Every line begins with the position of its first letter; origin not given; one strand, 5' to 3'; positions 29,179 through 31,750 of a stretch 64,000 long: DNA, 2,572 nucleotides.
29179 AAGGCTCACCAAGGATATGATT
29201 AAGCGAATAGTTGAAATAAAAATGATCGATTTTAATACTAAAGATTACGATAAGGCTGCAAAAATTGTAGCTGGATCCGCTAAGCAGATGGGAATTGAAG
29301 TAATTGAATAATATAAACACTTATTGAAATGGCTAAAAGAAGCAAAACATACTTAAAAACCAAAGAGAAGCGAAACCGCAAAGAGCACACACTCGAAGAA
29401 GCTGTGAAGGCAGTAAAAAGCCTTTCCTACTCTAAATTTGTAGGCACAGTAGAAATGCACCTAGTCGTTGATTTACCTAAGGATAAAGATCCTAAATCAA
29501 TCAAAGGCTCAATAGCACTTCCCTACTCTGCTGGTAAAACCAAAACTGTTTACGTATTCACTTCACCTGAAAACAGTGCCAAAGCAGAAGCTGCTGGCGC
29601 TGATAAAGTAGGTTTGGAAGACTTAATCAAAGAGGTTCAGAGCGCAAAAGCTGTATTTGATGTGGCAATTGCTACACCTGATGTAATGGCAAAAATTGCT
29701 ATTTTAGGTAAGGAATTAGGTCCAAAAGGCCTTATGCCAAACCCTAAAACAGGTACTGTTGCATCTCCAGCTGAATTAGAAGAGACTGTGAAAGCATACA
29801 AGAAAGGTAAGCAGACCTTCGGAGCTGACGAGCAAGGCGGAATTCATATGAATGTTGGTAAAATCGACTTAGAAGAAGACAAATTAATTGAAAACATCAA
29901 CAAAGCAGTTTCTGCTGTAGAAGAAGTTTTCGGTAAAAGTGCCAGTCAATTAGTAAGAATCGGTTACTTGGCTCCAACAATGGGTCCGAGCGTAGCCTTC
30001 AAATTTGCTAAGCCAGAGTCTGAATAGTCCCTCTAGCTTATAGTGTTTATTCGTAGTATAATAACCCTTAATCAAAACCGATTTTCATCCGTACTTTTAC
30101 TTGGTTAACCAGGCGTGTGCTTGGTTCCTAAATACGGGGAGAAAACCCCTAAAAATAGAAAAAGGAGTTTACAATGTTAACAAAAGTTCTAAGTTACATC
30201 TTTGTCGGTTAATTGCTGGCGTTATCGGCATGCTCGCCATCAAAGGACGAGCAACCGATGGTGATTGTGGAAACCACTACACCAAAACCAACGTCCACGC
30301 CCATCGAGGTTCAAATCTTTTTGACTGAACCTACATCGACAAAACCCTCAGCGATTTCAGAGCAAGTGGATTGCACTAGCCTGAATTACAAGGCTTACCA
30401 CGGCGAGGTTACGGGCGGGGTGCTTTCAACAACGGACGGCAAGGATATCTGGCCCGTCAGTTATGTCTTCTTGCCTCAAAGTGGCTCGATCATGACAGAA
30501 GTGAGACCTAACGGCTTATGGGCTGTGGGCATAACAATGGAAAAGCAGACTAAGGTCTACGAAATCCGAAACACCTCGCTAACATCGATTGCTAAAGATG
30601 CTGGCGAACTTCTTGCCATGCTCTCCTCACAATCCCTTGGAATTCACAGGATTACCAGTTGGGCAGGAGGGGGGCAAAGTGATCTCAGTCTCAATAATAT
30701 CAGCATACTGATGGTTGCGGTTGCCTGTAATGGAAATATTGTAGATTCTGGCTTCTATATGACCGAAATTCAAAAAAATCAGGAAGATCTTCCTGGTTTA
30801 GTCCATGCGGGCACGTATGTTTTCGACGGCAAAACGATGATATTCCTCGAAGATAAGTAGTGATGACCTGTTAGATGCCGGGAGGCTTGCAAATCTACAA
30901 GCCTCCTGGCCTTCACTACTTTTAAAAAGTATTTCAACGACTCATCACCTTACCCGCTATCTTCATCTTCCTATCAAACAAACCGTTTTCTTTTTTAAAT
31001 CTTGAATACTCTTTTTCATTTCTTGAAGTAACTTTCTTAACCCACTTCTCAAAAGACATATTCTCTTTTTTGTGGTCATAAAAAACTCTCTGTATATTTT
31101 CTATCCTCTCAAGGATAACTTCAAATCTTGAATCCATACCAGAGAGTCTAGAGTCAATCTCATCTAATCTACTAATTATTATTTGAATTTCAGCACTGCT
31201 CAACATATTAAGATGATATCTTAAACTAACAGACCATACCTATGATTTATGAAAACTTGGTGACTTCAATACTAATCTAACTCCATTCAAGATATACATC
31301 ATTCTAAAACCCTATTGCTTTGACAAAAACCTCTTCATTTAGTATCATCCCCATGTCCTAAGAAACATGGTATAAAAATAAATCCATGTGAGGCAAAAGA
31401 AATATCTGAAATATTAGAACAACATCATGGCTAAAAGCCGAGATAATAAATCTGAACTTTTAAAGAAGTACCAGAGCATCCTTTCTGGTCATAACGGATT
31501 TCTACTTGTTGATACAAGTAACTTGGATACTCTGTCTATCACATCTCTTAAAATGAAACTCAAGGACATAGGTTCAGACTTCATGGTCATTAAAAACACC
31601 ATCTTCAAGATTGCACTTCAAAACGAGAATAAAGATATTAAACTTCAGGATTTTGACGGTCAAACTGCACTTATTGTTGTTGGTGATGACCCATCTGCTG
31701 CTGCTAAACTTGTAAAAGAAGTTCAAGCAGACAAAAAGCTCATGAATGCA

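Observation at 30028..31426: Compositionally foreign island splitting the universally conserved rplKA-rplJL cluster, carrying a lipoprotein gene with an in-frame TAA inside its signal peptide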

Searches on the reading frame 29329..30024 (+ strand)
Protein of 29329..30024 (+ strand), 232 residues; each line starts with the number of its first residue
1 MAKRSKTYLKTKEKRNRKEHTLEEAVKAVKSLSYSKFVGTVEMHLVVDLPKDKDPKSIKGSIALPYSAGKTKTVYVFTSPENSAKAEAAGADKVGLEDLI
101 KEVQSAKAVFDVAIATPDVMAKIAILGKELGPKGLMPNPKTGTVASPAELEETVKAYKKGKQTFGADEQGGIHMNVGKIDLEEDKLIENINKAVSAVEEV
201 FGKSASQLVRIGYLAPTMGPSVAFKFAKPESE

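Call 6: search_protein_families(library=pfam, proteins=[window:29329-30024:+], max_evalue=0.1)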
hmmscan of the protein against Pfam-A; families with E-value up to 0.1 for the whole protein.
window:29329-30024:+ (232 aa): 2 families
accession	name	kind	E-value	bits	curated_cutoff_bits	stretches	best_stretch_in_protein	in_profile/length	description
PF00687.26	Ribosomal_L1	-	4.6e-41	141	32.2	1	30-220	2-198/198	Ribosomal protein L1p/L10e family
PF07195.17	FliD_C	-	0.0088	15.9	25.4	1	168-206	123-163/236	Flagellar hook-associated protein 2 C-terminus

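Call 14: find_related_loci(query=window:29329-30024:+, collection=genome_contigs, flank=6000)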
Query window:29329-30024:+ (232 aa) in genome_contigs; peptide patterns used: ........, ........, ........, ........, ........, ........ (x = any residue, [..] = any of these).
459 stretches matched a pattern; 53 encode a relative of the query (tblastn E <= 1e-3); 53 distinct loci.
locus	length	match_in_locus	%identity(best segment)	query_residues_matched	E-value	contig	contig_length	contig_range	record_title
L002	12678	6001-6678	61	1-228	2e-90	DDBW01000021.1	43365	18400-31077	MAG TPA_asm: Candidatus Dojkabacteria bacterium UBA2022 UBA2022_contig_4733, whole genome shotgun sequence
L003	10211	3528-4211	58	3-230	7e-82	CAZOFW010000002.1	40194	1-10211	MAG TPA_asm: uncultured Candidatus Saccharibacteria bacterium isolate SRP062349_co2_265 genome assembly, contig: NODE_58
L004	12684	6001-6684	57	3-230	5e-82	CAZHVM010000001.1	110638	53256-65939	MAG TPA_asm: uncultured Candidatus Saccharibacteria bacterium isolate SRP192927_co3_113 genome assembly, contig: NODE_20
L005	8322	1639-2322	57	3-230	3e-81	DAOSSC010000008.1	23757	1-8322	MAG TPA_asm: Candidatus Dojkabacteria bacterium isolate AMR_MDS_2251 NODE_2318_length_23757_cov_6.545270, whole genome s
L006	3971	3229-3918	58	1-230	1e-80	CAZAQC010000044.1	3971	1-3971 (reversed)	MAG TPA_asm: uncultured Candidatus Saccharibacteria bacterium isolate SRP294416_co1_729 genome assembly, contig: NODE_57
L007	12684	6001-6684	57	3-230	1e-79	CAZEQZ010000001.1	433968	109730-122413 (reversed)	MAG TPA_asm: uncultured Candidatus Saccharibacteria bacterium isolate SRP241326_co3_95 genome assembly, contig: NODE_5_l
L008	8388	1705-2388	55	3-230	5e-78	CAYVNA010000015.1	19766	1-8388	MAG TPA_asm: uncultured Candidatus Saccharibacteria bacterium isolate SRP192927_co3_886 genome assembly, contig: NODE_58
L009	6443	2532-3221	55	1-230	1e-77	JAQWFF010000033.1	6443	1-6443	MAG: Candidatus Dojkabacteria bacterium isolate STF2_92 NODE_41650_length_6443_cov_3.538315_Sandtown_F2, whole genome sh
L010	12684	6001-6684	55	3-230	3e-77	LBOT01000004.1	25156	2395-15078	MAG: candidate division WS6 bacterium GW2011_GWE2_33_157 UR32_C0004, whole genome shotgun sequence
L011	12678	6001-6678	57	3-228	3e-77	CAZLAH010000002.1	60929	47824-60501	MAG TPA_asm: uncultured Candidatus Saccharibacteria bacterium isolate SRP192927_co2_210 genome assembly, contig: NODE_40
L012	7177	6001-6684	55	3-230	7e-77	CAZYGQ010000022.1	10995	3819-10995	MAG TPA_asm: uncultured Candidatus Saccharibacteria bacterium isolate binchicken_co39_443 genome assembly, contig: NODE_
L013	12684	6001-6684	56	3-230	3e-76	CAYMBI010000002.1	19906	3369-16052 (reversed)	MAG TPA_asm: uncultured Candidatus Saccharibacteria bacterium isolate SRP093185_co1_143 genome assembly, contig: NODE_16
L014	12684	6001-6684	55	3-230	8e-76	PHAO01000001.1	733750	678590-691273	MAG: Candidatus Dojkabacteria bacterium HGW-Dojkabacteria-1 bjp_ig2158_scaffold_0, whole genome shotgun sequence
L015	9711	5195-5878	55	3-230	1e-74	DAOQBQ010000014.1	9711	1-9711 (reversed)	MAG TPA_asm: Candidatus Dojkabacteria bacterium isolate AMR_MDS_1232 NODE_6373_length_9711_cov_5.863815, whole genome sh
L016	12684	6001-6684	53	3-230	2e-74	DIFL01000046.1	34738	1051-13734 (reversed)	MAG TPA_asm: Candidatus Dojkabacteria bacterium UBA5749 UBA5749_contig_25228, whole genome shotgun sequence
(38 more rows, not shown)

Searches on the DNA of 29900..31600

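Call 44: search_rna_families(source=window, start=29900, end=31600, threshold=evalue, max_evalue=10)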
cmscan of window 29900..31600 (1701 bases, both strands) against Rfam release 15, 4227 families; matches with E-value up to 10: 8.
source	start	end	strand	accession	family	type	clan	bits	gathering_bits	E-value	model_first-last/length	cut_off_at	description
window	31152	31233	-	RF03567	MIR8024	Gene; miRNA;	-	22.8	57.3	0.18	1-86/86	no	MIR8024 microRNA precursor family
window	31206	31282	+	RF02307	TtnuCD33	Gene; snRNA; snoRNA; CD-box;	-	20.1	80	7.7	1-74/74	no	Tetrahymena snoRNA TtnuCD33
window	31316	31431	-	RF02287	TtnuCD10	Gene; snRNA; snoRNA; CD-box;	-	19.8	85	7.5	1-117/117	no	Tetrahymena snoRNA TtnuCD10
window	30691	30802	+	RF00514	His_leader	Cis-reg; leader;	-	17.7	49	6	1-126/126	no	Histidine operon leader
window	30853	30925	+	RF00837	mir-251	Gene; miRNA;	CL00135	15.8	45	8.7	1-61/61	no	microRNA mir-251 microRNA precursor family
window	31112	31139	-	RF01813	rdlD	Gene; antitoxin;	-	15.6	50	7.4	1-66/66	no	rdlD antitoxin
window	31279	31336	+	RF02181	ST7-AS2_1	Gene; lncRNA;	-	14.8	80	5.9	1-72/72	no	ST7 antisense RNA 2 conserved region 1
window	30831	30884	+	RF01304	sR5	Gene; snRNA; snoRNA; CD-box;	-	12.5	40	7.8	1-53/53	no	Small nucleolar RNA sR5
